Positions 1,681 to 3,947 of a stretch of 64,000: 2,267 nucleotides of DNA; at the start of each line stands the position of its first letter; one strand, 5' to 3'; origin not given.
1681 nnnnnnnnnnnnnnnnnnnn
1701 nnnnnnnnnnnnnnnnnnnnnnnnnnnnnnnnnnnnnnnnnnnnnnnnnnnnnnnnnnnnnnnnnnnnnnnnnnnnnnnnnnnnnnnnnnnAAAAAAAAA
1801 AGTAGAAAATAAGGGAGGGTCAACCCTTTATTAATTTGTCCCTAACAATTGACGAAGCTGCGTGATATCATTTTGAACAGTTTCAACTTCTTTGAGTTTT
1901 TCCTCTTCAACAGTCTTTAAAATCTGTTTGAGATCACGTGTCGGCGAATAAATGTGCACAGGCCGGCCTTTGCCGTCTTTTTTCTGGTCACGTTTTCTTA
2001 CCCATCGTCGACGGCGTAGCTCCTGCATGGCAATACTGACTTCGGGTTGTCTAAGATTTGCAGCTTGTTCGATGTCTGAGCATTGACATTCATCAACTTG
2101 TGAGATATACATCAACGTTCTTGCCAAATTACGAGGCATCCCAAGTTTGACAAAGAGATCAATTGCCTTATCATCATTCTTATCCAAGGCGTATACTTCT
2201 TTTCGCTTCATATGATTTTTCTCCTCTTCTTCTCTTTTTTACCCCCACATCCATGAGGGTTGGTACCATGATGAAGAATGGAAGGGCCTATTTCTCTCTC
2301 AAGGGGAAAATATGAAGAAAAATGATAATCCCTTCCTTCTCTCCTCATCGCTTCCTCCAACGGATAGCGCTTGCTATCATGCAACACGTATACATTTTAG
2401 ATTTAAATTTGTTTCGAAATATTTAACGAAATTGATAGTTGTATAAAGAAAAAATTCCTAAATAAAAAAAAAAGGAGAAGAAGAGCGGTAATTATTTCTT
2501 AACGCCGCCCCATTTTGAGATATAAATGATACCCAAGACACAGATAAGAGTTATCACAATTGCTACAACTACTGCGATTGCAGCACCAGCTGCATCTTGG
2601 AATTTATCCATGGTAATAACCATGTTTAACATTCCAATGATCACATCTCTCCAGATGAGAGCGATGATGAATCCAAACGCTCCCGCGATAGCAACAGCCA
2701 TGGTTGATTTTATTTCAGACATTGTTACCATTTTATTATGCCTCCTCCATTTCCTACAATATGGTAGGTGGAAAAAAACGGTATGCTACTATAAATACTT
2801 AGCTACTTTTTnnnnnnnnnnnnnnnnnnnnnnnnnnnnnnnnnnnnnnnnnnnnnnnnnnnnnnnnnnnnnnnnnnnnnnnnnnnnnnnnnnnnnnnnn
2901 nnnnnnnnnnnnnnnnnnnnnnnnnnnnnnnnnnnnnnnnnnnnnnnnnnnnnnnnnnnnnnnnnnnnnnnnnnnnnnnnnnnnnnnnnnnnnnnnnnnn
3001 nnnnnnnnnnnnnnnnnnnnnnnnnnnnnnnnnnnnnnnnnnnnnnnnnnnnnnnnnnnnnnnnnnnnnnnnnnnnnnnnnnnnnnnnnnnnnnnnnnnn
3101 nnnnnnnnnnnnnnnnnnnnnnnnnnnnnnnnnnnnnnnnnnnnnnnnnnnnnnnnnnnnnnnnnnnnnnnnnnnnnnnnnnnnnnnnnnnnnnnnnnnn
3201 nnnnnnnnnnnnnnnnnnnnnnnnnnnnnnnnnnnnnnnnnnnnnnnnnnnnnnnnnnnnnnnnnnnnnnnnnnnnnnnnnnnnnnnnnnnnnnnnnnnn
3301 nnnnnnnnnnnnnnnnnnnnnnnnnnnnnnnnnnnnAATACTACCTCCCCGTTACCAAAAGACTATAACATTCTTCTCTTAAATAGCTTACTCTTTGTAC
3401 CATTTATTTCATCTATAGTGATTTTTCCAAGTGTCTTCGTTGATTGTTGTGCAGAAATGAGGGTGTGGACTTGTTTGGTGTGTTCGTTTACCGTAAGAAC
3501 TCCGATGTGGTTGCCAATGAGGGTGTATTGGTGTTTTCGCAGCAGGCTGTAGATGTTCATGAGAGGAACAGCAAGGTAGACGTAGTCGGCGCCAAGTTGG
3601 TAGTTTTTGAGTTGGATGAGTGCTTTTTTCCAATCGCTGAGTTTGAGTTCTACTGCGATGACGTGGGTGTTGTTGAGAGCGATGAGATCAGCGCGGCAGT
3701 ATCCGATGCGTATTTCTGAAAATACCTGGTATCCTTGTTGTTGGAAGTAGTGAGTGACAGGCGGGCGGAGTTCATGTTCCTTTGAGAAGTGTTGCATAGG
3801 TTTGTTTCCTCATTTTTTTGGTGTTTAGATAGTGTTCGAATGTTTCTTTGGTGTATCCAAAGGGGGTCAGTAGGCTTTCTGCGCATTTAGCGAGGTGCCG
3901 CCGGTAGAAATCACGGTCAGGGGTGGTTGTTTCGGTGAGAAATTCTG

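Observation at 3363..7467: Compositionally aberrant operon: RHH protein -> pseudo-RadB ATPase -> divergent family-B polymerase -> Hjc-like nuclease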

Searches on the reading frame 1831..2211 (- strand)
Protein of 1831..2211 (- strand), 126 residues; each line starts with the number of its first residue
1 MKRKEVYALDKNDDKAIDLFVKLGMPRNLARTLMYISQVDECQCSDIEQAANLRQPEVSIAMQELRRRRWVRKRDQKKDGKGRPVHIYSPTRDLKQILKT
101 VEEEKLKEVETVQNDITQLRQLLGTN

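Call 3: search_protein_families(library=pfam, proteins=[window:1831-2211:-], max_evalue=0.1)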
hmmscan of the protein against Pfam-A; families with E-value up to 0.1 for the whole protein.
window:1831-2211:- (126 aa): 3 families
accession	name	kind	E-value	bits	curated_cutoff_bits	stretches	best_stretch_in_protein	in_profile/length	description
PF12802.13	MarR_2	-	1.1e-06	29.1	27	1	24-81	2-60/61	MarR family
PF04079.22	SMC_ScpB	-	0.0011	19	27.4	1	31-107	87-158/160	Segregation and condensation complex subunit ScpB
PF16888.10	YwqH-like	-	0.057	14.1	33.7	1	44-123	34-111/123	YwqH-like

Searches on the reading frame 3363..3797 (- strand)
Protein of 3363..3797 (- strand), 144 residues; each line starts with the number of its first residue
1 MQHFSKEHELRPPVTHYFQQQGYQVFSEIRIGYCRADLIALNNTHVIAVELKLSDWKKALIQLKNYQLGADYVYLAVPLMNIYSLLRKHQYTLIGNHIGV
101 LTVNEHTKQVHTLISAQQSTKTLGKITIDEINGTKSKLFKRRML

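Call 3: search_protein_families(library=pfam, proteins=[window:3363-3797:-], max_evalue=0.1)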
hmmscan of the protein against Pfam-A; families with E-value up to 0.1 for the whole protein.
window:3363-3797:- (144 aa): 3 families
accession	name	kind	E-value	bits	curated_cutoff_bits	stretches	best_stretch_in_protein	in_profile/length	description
PF08011.17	PDDEXK_9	-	0.0006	20.2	25.5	1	7-84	3-93/105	PD-(D/E)XK nuclease superfamily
PF06319.18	MmcB-like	-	0.026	14.7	22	1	11-78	18-88/148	DNA repair protein MmcB-like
PF08378.17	NERD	-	0.052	14.5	22.1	1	19-53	17-56/111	Nuclease-related domain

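Call 12: search_protein_families(library=ncbifam, proteins=[window:3363-3797:-], max_evalue=0.1)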
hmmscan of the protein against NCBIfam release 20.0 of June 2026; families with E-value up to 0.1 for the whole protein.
window:3363-3797:- (144 aa): 1 family
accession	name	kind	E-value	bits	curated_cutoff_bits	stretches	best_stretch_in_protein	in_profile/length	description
NF033832.1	sce7726_fam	subfamily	7.4e-10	39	70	1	20-121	21-121/184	sce7726 family protein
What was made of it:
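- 3363..3797 (-): A 144-aa PD-(D/E)xK nuclease ("NUC"), translationally coupled to PolB2 by a 26-nt overlap. It is a clade-specific fourth gene of the operon. There is no Pfam or NCBIfam hit above cutoff (calls 3, 12).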

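Call 30: find_homologous_proteins(query=window:3363-3797:-, max_evalue=0.001)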
Query window:3363-3797:- (144 aa): 73 proteins with E <= 0.001 among 78 candidates.
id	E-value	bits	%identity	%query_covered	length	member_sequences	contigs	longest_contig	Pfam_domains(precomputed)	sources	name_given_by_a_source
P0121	1.0e-89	316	100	100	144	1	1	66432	-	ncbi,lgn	-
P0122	2.7e-40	156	57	96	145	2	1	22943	-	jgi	jgi:hypothetical protein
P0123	2.8e-40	156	56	91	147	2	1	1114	-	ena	-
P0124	4.1e-40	155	57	96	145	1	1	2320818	-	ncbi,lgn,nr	ncbi:MAG: hypothetical protein JSW06_06180 [Thermoplasmatales archaeon]|nr:MAG: hypothetical protein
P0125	8.1e-40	154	59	91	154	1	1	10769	-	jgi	jgi:hypothetical protein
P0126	9.8e-40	154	56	100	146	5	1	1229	-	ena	-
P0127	4.6e-39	152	54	91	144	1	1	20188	-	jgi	jgi:hypothetical protein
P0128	1.1e-38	150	60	76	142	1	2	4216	-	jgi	-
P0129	1.4e-38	150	56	91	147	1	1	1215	-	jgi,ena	jgi:hypothetical protein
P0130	2.4e-38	149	55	91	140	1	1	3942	-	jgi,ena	-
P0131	1.7e-37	147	51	99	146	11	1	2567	-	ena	-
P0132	2.2e-37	146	56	98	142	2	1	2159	-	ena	-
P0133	4.9e-37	145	52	98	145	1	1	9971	-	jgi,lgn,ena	-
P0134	6.9e-37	145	55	90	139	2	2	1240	-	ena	-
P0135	1.3e-36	144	53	91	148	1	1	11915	-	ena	-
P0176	6.5e-33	132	51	89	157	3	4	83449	-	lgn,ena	-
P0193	1.1e-12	66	37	88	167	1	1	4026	-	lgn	-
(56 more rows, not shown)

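Call 40: predict_structure(alignment_id=A2)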
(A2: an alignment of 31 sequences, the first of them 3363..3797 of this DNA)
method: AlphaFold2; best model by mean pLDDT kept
length: 144 residues; sequences in the alignment: 31
mean_pLDDT: 89.8   pTM: 0.84
mean pLDDT of the five models: 89.8, 89.7, 89.7, 89.6, 89.5
residues with pLDDT >= 90: 95; 70-90: 38; 50-70: 11; < 50: 0
segments of 3 or more residues with pLDDT < 50: none
pLDDT, mean of each block of 10 residues (from residue 1): 85 98 94 91 94 90 94 96 90 95 96 95 83 71 58
secondary structure, 60 per line:
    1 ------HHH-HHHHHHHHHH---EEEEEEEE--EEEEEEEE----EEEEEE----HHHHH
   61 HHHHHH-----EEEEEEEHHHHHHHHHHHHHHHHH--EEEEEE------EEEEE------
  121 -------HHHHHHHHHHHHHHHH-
elements in order: H11-20 E24-31 E34-41 E46-51 H56-66 E72-78 H79-95 E98-103 E110-114 H128-143
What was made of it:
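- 3363..3797 (-): The AF2 model has pLDDT 89.8 with an alpha-beta-beta-beta-alpha-beta core (call 40).
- On PD-(D/E)xK nuclease superfamily: Model elements H11-20, E24-31, E34-41, E46-51, H56-66, E72-78 (call 40).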

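Call 46: search_solved_structures(query=A2, max_evalue=10, show_alignments=3)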
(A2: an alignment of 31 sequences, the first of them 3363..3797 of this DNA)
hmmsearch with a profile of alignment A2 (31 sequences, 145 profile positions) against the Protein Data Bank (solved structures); distinct sequences matched with E-value up to 10: 1.
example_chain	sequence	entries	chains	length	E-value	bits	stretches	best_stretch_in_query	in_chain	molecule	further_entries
7wh3_A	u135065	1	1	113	1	12.4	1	83-136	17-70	Stomatin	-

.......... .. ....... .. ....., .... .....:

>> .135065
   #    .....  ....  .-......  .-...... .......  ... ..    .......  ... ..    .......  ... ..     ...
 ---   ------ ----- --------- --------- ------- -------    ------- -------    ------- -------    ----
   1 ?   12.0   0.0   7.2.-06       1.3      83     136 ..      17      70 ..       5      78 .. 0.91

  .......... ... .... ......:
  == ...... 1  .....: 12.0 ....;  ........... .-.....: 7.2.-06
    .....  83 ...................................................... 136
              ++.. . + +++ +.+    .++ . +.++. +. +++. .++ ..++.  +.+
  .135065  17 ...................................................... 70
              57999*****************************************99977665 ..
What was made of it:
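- Closest known: NucS/EndoMS nuclease domain. Different: There is no sequence-level similarity (call 46).
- Tried and rejected: No hit (call 46).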

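Call 51: find_encoding_contigs(protein=P0176, flank=5000, max_places=1)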
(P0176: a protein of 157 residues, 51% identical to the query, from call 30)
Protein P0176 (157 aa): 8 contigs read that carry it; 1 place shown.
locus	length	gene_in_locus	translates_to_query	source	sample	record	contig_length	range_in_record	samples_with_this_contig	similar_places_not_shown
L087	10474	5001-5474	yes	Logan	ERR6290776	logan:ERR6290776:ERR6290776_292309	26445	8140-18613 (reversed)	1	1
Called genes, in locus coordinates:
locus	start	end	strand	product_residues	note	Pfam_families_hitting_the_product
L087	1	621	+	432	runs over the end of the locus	PF14321:DUF4382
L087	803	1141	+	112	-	-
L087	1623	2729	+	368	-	PF09924:LPG_synthase_C (weak)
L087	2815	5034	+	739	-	PF03104:DNA_pol_B_exo1 (faint), PF00136:DNA_pol_B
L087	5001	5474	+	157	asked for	-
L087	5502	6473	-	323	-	-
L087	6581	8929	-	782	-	PF00246:Peptidase_M14, PF20773:InhA-like_MAM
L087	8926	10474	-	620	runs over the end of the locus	PF01364:Peptidase_C25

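Call 52: find_encoding_contigs(protein=P0193, flank=5000, max_places=1)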
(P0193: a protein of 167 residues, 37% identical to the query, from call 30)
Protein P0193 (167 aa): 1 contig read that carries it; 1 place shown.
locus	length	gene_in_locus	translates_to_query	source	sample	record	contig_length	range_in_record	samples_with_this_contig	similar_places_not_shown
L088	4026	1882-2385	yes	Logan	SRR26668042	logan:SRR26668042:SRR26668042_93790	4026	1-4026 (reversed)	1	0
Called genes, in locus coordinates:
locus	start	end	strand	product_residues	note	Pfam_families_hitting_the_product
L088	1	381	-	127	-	?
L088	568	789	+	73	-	-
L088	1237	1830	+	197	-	PF13482:RNase_H_2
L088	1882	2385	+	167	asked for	-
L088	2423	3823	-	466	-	PF08309:LVIVD (faint)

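Call 61: search_protein_families(library=padloc, proteins=[window:3363-3797:-], max_evalue=0.01)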
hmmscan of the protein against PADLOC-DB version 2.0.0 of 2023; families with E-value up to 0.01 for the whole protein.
window:3363-3797:- (144 aa): 0 families

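Call 77: search_protein_representatives(alignment_id=A2)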
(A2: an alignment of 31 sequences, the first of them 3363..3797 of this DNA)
Query: 31 sequences, 145 profile positions. Proteins with E-value up to 0.001 (for the whole library): 3077; up to 1e-10: 429; up to 1e-30: 9. The best 150 are listed.
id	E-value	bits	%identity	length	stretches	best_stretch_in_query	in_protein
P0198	1.4e-61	222.8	-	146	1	1-143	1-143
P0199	1.4e-53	196.8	-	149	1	1-142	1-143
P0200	1.9e-48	180.2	-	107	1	1-106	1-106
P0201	4.2e-43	162.9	-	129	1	10-132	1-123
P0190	5.7e-42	159.2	-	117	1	26-133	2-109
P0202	7.1e-37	142.7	-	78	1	1-78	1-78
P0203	1.6e-32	128.5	-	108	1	39-143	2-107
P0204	5.2e-31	123.6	-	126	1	12-85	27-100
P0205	9.5e-31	122.8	-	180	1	6-139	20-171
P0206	3.3e-29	117.8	-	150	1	5-133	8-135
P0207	6.7e-29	116.8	-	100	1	47-143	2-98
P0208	1.7e-28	115.5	-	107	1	5-104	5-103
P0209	3.3e-28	114.5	-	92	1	54-142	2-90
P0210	9.2e-28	113.1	-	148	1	6-128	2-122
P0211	1.3e-26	109.3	-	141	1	5-127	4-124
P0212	1.8e-26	108.9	-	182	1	6-129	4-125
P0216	1.3e-24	102.9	-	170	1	2-128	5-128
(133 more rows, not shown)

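Call 79: search_protein_families(library=ncbifam, alignment_id=A4, max_evalue=0.001)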
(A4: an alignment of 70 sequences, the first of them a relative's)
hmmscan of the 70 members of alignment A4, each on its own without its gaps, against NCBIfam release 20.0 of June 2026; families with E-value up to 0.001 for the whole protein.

A. member 1, P0205 (180 aa): 0 families

B. families by the number of members that match (of 70 scanned): 1 family
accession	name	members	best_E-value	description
NF033832.1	sce7726_fam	6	2.5e-08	sce7726 family protein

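Call 80: search_protein_families(library=pfam, alignment_id=A4, max_evalue=0.001)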
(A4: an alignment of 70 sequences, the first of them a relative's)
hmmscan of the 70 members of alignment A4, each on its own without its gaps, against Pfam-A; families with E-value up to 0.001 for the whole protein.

A. member 1, P0205 (180 aa): 0 families

B. families by the number of members that match (of 70 scanned): 4 families
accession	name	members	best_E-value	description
PF18741.7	MTES_1575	3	0.0004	REase_MTES_1575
PF09929.15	DUF2161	2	1.4e-26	Putative PD-(D/E)XK phosphodiesterase (DUF2161)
PF06319.18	MmcB-like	1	3.1e-05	DNA repair protein MmcB-like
PF25575.1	TPR_BSK1_C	1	0.0004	Serine/threonine-protein kinase BSK1-like, TPR repeats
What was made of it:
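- On MmcB-like (Pfam PF06319) / sce7726 family (NCBIfam NF033832): Only 1 and 6 of 70 broader relatives match these families (calls 79, 80).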

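Call 81: find_encoding_contigs(protein=P0210, flank=5000, max_places=2)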
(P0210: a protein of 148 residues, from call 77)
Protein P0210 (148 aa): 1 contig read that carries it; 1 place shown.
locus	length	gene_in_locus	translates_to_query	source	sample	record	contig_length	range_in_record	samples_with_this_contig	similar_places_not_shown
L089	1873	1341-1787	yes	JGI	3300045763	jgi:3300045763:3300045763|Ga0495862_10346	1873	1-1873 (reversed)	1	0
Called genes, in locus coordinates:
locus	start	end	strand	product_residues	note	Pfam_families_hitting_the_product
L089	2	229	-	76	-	?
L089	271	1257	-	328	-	PF00389:2-Hacid_dh, PF02826:2-Hacid_dh_C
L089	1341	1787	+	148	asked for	-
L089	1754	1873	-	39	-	?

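Call 82: find_encoding_contigs(protein=P0205, flank=5000, max_places=2)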
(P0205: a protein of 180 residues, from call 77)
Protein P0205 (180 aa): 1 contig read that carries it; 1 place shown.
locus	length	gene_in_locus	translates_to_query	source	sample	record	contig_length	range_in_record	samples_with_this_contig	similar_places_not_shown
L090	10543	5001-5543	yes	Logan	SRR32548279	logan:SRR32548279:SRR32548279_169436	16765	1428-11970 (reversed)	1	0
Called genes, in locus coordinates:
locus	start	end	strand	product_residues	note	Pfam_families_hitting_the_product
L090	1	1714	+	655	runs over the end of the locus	PF00069:Pkinase, PF07714:PK_Tyr_Ser-Thr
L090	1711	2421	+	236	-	PF12840:HTH_20 (weak), PF16697:Yop-YscD_cpl, PF00498:FHA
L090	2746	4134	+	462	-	PF08309:LVIVD (faint)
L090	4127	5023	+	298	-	PF13482:RNase_H_2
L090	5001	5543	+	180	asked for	-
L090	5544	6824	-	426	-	-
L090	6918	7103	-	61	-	-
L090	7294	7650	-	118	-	PF00085:Thioredoxin (weak)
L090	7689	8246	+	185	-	PF13513:HEAT_EZ (faint), PF02985:HEAT (faint), PF13646:HEAT_2, PF03130:HEAT_PBS (faint), PF13646:HEAT_2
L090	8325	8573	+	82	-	-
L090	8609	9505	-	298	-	PF01370:Epimerase, PF08338:DUF1731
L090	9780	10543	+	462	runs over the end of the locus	PF13088:BNR_2 (faint), PF02012:BNR (faint)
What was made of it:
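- The two nearest outgroup members lie directly downstream of genes for PolB-exonuclease-like RNase_H_2 proteins (calls 52, 82).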

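Call 83: find_encoding_contigs(protein=P0212, flank=4000, max_places=2)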
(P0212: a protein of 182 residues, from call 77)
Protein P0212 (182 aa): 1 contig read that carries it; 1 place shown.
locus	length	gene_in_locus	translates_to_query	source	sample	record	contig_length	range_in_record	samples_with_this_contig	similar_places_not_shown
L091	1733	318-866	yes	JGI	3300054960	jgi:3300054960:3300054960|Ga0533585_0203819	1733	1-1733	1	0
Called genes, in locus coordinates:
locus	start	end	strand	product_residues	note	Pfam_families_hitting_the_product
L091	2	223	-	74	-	?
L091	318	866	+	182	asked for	-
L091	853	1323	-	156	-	-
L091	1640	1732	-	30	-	?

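Call 84: find_encoding_contigs(protein=P0216, flank=4000, max_places=2)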
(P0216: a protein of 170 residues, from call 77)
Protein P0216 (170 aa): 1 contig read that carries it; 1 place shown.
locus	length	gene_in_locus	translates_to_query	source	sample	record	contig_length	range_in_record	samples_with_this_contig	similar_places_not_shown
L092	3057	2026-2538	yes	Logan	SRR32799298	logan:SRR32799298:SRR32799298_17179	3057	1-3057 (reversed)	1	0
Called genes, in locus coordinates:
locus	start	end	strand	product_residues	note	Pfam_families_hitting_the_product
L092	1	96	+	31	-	?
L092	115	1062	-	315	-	-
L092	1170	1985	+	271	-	PF04989:RMNT_CmcI (weak), PF13578:Methyltransf_24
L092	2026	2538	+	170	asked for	-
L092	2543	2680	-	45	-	-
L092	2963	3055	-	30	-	?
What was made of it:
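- Broader relatives of the nuclease occur in unrelated contexts (calls 81, 83, 84). The broader superfamily has 3,077 cluster representatives at E<=1e-3 and occurs in varied contexts (calls 77, 81, 83, 84).
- Tried and rejected: Their contexts were varied and uninformative, apart from two RNase_H_2 pairings (calls 52, 81-84).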

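Call 96: find_related_loci(query=A2, collection=viral_contigs, flank=5000)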
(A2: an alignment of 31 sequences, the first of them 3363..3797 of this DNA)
Query A2 (144 aa) in viral_contigs; peptide patterns used: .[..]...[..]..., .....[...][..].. (x = any residue, [..] = any of these).
16 stretches matched a pattern; 1 encode a relative of the query (tblastn E <= 1e-3); 1 distinct loci.
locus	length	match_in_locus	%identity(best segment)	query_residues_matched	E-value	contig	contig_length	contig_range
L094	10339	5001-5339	35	6-120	3e-16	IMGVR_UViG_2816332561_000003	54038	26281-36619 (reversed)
